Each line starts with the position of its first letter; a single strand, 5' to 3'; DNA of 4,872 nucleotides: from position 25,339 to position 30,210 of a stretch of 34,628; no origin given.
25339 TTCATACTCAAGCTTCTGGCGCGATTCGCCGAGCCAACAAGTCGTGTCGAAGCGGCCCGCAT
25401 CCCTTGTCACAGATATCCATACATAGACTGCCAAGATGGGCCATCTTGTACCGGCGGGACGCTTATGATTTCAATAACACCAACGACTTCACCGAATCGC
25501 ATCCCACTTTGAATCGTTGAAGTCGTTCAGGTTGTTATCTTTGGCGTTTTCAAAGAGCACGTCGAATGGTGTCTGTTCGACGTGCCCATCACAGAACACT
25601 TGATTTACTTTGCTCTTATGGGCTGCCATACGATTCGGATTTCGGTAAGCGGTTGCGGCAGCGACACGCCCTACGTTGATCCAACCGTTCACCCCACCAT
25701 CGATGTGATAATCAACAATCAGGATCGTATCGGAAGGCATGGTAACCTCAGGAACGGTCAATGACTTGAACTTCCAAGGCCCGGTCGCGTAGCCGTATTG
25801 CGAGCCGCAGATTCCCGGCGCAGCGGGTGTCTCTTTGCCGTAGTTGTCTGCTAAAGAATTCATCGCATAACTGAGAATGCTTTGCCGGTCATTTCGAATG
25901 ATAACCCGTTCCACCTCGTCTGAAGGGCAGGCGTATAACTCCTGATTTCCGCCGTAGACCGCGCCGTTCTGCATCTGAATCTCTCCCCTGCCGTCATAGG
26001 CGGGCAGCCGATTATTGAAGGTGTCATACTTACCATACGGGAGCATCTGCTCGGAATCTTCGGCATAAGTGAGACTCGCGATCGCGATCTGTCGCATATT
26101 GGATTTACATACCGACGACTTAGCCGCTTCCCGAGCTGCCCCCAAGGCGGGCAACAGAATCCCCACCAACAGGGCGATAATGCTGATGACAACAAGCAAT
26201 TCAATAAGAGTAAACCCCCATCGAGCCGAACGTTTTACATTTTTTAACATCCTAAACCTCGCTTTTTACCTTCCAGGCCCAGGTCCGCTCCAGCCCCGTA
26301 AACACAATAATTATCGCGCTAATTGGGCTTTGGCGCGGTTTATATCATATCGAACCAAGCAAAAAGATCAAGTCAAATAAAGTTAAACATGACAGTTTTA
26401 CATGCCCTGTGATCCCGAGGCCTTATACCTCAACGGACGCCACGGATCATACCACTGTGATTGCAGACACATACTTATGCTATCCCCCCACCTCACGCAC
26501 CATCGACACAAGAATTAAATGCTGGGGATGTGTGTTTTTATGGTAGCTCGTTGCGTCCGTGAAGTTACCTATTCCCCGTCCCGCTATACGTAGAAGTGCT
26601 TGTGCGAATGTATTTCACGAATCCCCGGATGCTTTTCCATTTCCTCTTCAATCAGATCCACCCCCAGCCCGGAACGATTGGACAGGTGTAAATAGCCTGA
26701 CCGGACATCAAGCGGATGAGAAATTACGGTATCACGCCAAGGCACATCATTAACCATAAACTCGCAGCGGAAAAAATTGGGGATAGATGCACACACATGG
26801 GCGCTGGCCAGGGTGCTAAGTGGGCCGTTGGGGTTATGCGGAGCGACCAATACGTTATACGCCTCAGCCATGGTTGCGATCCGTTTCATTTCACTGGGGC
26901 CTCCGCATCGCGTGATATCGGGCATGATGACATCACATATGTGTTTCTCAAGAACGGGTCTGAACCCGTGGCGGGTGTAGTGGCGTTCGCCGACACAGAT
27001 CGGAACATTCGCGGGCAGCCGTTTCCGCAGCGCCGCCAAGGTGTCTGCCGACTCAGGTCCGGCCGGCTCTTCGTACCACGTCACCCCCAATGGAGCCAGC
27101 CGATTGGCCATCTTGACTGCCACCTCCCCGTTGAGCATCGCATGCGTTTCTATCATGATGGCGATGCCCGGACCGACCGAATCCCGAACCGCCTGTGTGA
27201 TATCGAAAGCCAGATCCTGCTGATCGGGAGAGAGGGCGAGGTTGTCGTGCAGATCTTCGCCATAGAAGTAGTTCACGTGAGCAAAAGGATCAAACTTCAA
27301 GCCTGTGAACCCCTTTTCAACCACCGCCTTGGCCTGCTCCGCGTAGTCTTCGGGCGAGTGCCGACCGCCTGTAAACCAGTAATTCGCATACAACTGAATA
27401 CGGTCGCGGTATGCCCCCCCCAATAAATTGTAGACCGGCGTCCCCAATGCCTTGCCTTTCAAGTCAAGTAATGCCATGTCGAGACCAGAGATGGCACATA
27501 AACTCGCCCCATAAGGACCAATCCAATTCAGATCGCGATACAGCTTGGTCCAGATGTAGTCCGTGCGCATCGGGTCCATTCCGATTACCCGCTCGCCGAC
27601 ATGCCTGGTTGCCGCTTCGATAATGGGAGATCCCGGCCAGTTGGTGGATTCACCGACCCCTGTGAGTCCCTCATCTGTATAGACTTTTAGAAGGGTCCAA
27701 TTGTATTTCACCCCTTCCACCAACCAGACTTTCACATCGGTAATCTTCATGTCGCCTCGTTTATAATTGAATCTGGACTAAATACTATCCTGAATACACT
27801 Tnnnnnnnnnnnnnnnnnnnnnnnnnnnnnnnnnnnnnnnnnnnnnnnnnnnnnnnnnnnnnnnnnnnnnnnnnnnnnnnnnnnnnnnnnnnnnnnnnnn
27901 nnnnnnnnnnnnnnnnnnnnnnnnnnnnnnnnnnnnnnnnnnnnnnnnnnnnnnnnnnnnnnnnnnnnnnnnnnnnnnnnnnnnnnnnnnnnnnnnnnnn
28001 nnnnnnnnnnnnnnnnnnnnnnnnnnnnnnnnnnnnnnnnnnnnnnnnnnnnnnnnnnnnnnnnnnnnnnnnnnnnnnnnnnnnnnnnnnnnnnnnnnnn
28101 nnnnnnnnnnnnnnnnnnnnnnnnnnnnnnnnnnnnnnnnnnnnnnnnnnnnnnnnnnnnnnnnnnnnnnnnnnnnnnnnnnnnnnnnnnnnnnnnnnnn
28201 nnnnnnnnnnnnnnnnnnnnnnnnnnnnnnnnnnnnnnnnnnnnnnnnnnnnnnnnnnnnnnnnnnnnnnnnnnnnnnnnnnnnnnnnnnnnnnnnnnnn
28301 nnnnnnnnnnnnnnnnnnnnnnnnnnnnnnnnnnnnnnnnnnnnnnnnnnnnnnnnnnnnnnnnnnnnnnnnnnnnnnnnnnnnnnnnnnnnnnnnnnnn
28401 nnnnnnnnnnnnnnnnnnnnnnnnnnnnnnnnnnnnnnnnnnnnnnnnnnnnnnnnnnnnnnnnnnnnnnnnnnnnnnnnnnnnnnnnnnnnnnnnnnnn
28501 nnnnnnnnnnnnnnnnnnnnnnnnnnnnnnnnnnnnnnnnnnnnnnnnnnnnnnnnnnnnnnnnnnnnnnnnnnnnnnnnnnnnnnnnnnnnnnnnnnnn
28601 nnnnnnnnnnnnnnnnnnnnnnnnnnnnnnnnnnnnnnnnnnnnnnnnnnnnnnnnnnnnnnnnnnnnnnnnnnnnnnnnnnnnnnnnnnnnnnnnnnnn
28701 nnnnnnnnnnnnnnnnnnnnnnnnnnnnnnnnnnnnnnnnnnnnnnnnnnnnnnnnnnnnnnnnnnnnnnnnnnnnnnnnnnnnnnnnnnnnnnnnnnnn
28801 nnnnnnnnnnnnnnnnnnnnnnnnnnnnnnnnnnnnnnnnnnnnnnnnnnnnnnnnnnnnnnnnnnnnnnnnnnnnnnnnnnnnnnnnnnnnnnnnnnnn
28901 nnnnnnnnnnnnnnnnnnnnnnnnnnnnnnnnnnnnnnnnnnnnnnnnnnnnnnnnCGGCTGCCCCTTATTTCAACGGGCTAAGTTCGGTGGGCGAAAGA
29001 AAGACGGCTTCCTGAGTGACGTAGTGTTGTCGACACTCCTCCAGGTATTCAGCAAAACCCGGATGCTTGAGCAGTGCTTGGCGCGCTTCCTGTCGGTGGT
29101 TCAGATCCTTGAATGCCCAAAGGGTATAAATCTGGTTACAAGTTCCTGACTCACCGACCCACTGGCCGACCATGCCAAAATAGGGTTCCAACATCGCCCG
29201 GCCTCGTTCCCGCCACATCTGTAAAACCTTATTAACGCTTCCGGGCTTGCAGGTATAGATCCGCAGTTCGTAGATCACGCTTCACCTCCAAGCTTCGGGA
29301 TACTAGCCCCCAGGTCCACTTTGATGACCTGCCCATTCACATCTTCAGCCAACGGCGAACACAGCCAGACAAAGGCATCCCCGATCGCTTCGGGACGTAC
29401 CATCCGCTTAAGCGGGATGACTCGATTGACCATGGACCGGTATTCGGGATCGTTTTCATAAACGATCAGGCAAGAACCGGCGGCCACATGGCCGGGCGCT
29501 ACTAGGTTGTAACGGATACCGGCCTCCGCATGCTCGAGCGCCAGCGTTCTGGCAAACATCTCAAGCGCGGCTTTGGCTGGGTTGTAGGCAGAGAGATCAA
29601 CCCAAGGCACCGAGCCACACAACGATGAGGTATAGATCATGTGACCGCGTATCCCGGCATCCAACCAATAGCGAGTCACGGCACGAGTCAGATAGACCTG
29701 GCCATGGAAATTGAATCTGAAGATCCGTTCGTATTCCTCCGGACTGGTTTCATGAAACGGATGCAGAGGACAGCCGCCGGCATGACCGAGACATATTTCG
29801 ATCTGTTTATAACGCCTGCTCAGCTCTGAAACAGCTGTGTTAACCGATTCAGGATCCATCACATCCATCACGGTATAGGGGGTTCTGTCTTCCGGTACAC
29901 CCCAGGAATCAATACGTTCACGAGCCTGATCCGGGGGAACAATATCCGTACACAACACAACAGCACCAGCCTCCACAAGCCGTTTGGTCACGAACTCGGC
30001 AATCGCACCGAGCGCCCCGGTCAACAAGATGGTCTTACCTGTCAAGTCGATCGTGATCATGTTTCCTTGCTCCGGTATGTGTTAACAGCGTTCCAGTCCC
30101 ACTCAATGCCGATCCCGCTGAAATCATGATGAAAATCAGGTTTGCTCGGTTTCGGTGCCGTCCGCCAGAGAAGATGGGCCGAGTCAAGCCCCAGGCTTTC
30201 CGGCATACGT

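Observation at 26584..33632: Eight-gene operon headed by its own GntR/FadR regulator: variant non-phosphorylative sugar-acid pathway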

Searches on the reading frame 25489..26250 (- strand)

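Call 5: search_protein_families(library=pfam, proteins=[window:25489-26250:-], max_evalue=0.01)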
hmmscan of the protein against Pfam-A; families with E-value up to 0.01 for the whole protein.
window:25489-26250:- (253 aa): 2 families
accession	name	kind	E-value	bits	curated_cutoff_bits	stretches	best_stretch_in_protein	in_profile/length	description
PF07596.16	SBP_bac_10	-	3.9e-08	34.1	23.3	1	38-77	2-40/268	Protein of unknown function (DUF1559)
PF07963.17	N_methyl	-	0.00024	21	21.2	1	12-33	6-27/27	Prokaryotic N-terminal methylation motif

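Call 6: search_protein_families(library=ncbifam, proteins=[window:25489-26250:-], max_evalue=0.01)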
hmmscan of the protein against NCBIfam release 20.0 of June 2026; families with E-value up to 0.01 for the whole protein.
window:25489-26250:- (253 aa): 9 families
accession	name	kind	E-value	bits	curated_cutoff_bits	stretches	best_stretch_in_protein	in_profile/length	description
TIGR01710.1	typeII_sec_gspG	equivalog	6e-08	32.8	88.85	1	12-66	2-56/134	type II secretion system major pseudopilin GspG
TIGR01708.2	typeII_sec_gspH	equivalog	3.9e-07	30.2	80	1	12-41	3-32/169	type II secretion system minor pseudopilin GspH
NF041775.1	typeIV_PilA_Myxo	equivalog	2.8e-06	27.4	400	1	11-91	11-85/214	type IV pilin protein PilA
NF040999.1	pilin_ComGC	equivalog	4.6e-06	26.7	75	1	12-54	3-45/84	competence type IV pilus major pilin ComGC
NF041013.1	T4P_ComGE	equivalog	1.5e-05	25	49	1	12-66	5-59/83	competence type IV pilus minor pilin ComGE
NF007862.0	PRK10574.1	equivalog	2.3e-05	24.5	138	1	10-36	4-30/145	prepilin peptidase-dependent pilin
TIGR02596.1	TIGR02596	subfamily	8.7e-05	22.7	70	1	13-61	1-50/196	Verru_Chthon cassette protein D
TIGR02532.1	IV_pilin_GFxxxE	domain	9.5e-05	22.1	16.3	1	12-33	3-24/24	prepilin-type N-terminal cleavage/methylation domain-containing protein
TIGR01707.1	gspI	equivalog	0.0078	16.7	44.35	0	12-43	1-32/101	type II secretion system minor pseudopilin GspI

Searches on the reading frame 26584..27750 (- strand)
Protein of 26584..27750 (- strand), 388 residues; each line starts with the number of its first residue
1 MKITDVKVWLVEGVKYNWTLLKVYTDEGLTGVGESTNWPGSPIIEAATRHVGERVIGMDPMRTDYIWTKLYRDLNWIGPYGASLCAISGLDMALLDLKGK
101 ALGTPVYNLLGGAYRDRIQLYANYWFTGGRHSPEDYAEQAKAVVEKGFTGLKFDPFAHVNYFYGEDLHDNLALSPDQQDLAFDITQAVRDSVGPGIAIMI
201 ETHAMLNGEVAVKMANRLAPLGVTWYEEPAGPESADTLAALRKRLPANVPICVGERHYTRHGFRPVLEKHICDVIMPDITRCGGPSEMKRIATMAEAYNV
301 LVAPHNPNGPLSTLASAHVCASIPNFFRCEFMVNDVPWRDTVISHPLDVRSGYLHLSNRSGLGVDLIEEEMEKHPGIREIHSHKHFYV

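Call 5: search_protein_families(library=pfam, proteins=[window:26584-27750:-], max_evalue=0.01)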
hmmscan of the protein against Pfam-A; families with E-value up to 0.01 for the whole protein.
window:26584-27750:- (388 aa): 2 families
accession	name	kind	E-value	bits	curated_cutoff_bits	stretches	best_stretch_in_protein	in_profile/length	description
PF13378.12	MR_MLE_C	-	9.5e-60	202.4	29.4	1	136-369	2-218/219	Enolase C-terminal domain-like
PF02746.21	MR_MLE_N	-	2.7e-17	63.5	22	1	18-111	28-117/117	Mandelate racemase / muconate lactonizing enzyme, N-terminal domain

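Call 6: search_protein_families(library=ncbifam, proteins=[window:26584-27750:-], max_evalue=0.01)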
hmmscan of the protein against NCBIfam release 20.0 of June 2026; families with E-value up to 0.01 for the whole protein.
window:26584-27750:- (388 aa): 13 families
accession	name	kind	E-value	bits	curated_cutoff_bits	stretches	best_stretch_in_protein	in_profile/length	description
NF010624.0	PRK14017.1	equivalog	4.4e-72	243.3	311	1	1-373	1-359/382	galactonate dehydratase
NF040790.2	glucon_galact_dh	equivalog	4.9e-71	239.6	750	1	19-374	26-369/390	bifunctional D-gluconate/D-galactonate dehydratase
NF043051.1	ManoateDhtManD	equivalog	1.5e-52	178.8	550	1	1-377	1-386/403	D-mannonate dehydratase ManD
NF011654.0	PRK15072.1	subfamily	6.8e-49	166.8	430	1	1-375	1-385/404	D-galactonate dehydratase family protein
NF040866.1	AraD_Arch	equivalog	5.7e-42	144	650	1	21-373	37-368/372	arabinonate dehydratase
NF011968.0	PRK15440.1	equivalog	4.2e-39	134.6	393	1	21-367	62-384/395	L-rhamnonate dehydratase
NF047820.1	TalGalacDh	equivalog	9.4e-38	130.1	500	1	21-369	41-359/371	L-talarate/galactarate dehydratase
TIGR02534.1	mucon_cyclo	subfamily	8e-25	87.6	334.95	1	20-372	31-363/368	muconate/chloromuconate family cycloisomerase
NF043002.1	HProlDhtase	equivalog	9.2e-13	47.8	500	1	17-366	32-354/366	cis-3-hydroxy-L-proline dehydratase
TIGR03247.1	glucar-dehydr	equivalog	5.8e-07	28.6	828.7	1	85-140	107-164/441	glucarate dehydratase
NF002782.0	PRK02901.1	equivalog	3.4e-05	23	288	1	178-296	115-233/328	o-succinylbenzoate synthase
NF042940.1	racemase_DgcA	equivalog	0.0012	18.2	400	0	184-300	155-264/323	N-acetyl-D-Glu racemase DgcA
NF041118.1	A_G_epim_Thtga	equivalog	0.0083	15.3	500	0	22-153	35-159/341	L-Ala-D/L-Glu epimerase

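Call 10: search_solved_structures(query=window:26584-27750:-, max_evalue=1e-20)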
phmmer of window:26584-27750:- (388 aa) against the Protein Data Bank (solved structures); distinct sequences matched with E-value up to 1e-20: 79 (the best 60 are shown).
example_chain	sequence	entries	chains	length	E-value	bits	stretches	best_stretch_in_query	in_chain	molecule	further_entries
2poz_A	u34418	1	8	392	8e-66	225.9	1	1-385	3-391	Putative dehydratase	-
2qq6_A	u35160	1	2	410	7.7e-63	216.1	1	30-374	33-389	Mandelate racemase/muconate lactonizing enzyme-like protein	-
2o56_A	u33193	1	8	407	1.6e-59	205.2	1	15-385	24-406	Putative mandelate racemase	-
2gl5_A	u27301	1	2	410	4e-55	190.7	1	15-385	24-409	putative dehydratase protein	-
4e6m_A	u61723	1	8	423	3.1e-54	187.8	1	15-373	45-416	Putative dehydratase protein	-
2ox4_A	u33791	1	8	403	2.1e-50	175.2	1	19-385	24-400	Putative mandelate racemase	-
3t4w_A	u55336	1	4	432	3.1e-50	174.6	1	16-375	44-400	Mandelate racemase/muconate lactonizing enzyme family protein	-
4jn7_A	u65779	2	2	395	4.2e-48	167.6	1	1-374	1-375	ENOLASE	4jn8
3rcy_A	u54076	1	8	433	6.3e-48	167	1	16-369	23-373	Mandelate racemase/muconate lactonizing enzyme-like protein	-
4e4u_A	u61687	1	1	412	5.8e-46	160.5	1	17-375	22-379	Mandalate racemase/muconate lactonizing enzyme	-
2pod_A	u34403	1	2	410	1.8e-45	158.9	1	140-373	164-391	Mandelate racemase / muconate lactonizing enzyme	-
3sjn_A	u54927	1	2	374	2.9e-45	158.2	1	19-373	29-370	Mandelate racemase/muconate lactonizing protein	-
3rr1_A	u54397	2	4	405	3e-45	158.2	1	17-321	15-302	Putative D-galactonate dehydratase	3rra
4e5t_A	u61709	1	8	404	1e-42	149.9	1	18-375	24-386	Mandelate racemase / muconate lactonizing enzyme, C-terminal domain protein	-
4dx3_A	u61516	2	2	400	2.8e-42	148.4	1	1-368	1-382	Mandelate racemase / muconate lactonizing enzyme family protein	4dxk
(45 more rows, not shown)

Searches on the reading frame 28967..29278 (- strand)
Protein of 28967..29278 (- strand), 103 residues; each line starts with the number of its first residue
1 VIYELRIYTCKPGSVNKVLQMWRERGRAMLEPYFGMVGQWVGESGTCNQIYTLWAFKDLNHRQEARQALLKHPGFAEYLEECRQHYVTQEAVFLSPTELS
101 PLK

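Call 5: search_protein_families(library=pfam, proteins=[window:28967-29278:-], max_evalue=0.01)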
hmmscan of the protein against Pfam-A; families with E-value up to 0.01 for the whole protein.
window:28967-29278:- (103 aa): 1 family
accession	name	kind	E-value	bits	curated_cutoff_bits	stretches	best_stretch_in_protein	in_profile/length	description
PF07978.19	NIPSNAP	-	2.5e-21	76.2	22.3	1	3-101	1-102/102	NIPSNAP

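Call 6: search_protein_families(library=ncbifam, proteins=[window:28967-29278:-], max_evalue=0.01)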
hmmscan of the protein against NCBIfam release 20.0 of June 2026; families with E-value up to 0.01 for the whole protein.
window:28967-29278:- (103 aa): 0 families

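Call 13: search_solved_structures(query=window:28967-29278:-, max_evalue=1)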
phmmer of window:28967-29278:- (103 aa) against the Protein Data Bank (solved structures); distinct sequences matched with E-value up to 1: 7.
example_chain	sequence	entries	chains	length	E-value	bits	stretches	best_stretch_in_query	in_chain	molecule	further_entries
5ixu_A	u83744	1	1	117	2.5e-12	50.2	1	1-101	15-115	Uncharacterized protein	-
2ap6_A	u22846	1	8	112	4.1e-11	46.3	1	1-102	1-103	hypothetical protein Atu4242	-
1vqs_A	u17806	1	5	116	4.7e-11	46.1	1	1-102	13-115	hypothetical protein AGR_L_1239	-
5kak_A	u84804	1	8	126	9.6e-10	41.9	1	1-101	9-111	Uncharacterized protein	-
1vqy_A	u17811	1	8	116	3.8e-09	40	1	1-103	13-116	hypothetical protein AGR_pAT_315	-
5k9f_A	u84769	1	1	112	1.8e-08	37.8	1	1-102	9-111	NIPSNAP domain protein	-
8g8i_A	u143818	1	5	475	0.0057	20.1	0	13-71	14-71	C3HR3_9r_shift4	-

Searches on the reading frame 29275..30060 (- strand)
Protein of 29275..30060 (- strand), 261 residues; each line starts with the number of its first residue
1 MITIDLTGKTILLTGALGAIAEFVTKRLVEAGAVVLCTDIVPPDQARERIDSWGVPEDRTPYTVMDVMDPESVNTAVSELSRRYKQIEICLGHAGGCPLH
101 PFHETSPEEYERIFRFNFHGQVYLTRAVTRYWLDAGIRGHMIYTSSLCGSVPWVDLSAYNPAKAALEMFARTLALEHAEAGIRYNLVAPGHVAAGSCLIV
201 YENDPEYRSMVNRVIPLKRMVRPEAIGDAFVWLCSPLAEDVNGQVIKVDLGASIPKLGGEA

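Call 5: search_protein_families(library=pfam, proteins=[window:29275-30060:-], max_evalue=0.01)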
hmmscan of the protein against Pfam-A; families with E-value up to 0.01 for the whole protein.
window:29275-30060:- (261 aa): 3 families
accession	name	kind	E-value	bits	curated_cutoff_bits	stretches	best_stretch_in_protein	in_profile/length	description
PF13561.12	adh_short_C2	-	6e-44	150.8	27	1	15-252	1-235/236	Enoyl-(Acyl carrier protein) reductase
PF00106.31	adh_short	-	3.9e-34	118.3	26.6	1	9-193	1-183/195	short chain dehydrogenase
PF08659.16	KR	-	1.7e-12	48.1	22.6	1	10-173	2-163/180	KR domain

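Call 6: search_protein_families(library=ncbifam, proteins=[window:29275-30060:-], max_evalue=0.01)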
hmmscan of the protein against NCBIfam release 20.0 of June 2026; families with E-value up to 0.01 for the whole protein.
window:29275-30060:- (261 aa): 222 families (the best 25 are shown)
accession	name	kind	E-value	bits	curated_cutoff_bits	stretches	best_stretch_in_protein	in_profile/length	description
NF005559.1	PRK07231.1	subfamily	1.5e-40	139.3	215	1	6-252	2-247/249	glucose 1-dehydrogenase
NF005893.0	PRK07856.1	equivalog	5.5e-37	127.4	255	1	3-256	4-245/255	SDR family oxidoreductase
NF009466.0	PRK12826.1-2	subfamily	3.1e-36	125.1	222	1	9-253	4-245/248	3-oxoacyl-ACP reductase FabG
NF006074.0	PRK08220.1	equivalog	1.3e-34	120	312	1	2-254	2-249/251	2,3-dihydro-2,3-dihydroxybenzoate dehydrogenase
NF052558.1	MBtsdlDhBudC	equivalog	2.3e-34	119.1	270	1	7-253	2-242/250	meso-2,3-butanediol dehydrogenase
TIGR04316.1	dhbA_paeA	equivalog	2.5e-34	119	300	1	11-253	1-248/250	2,3-dihydro-2,3-dihydroxybenzoate dehydrogenase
NF009468.0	PRK12826.1-4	equivalog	1.6e-33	116.5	318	1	5-256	4-251/256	SDR family oxidoreductase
NF004791.0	PRK06138.1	equivalog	2.3e-31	109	312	1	5-254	2-251/252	SDR family oxidoreductase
NF009464.0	PRK12824.1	subfamily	5.6e-31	108.1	269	1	9-251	3-241/245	3-oxoacyl-ACP reductase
NF005067.0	PRK06484.1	equivalog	2e-30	105.8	713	1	8-254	9-253/524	short chain dehydrogenase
NF004778.0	PRK06124.1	equivalog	9e-30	103.9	303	1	4-253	7-253/256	SDR family oxidoreductase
NF009093.0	PRK12429.1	subfamily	1.5e-29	103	258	1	6-251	3-255/259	3-hydroxybutyrate dehydrogenase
TIGR01830.1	3oxo_ACP_reduc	equivalog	2.8e-29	102.5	297.75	1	12-251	2-237/239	3-oxoacyl-[acyl-carrier-protein] reductase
TIGR01963.1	PHB_DH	subfamily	5.3e-29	101.2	307.05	1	9-251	2-251/255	3-hydroxybutyrate dehydrogenase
NF005474.0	PRK07074.1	equivalog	8.4e-29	101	361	1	8-251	3-241/259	SDR family oxidoreductase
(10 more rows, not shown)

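Call 56: search_solved_structures(query=window:29275-30060:-, max_evalue=1e-22)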
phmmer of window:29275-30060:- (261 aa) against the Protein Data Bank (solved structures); distinct sequences matched with E-value up to 1e-22: 0.
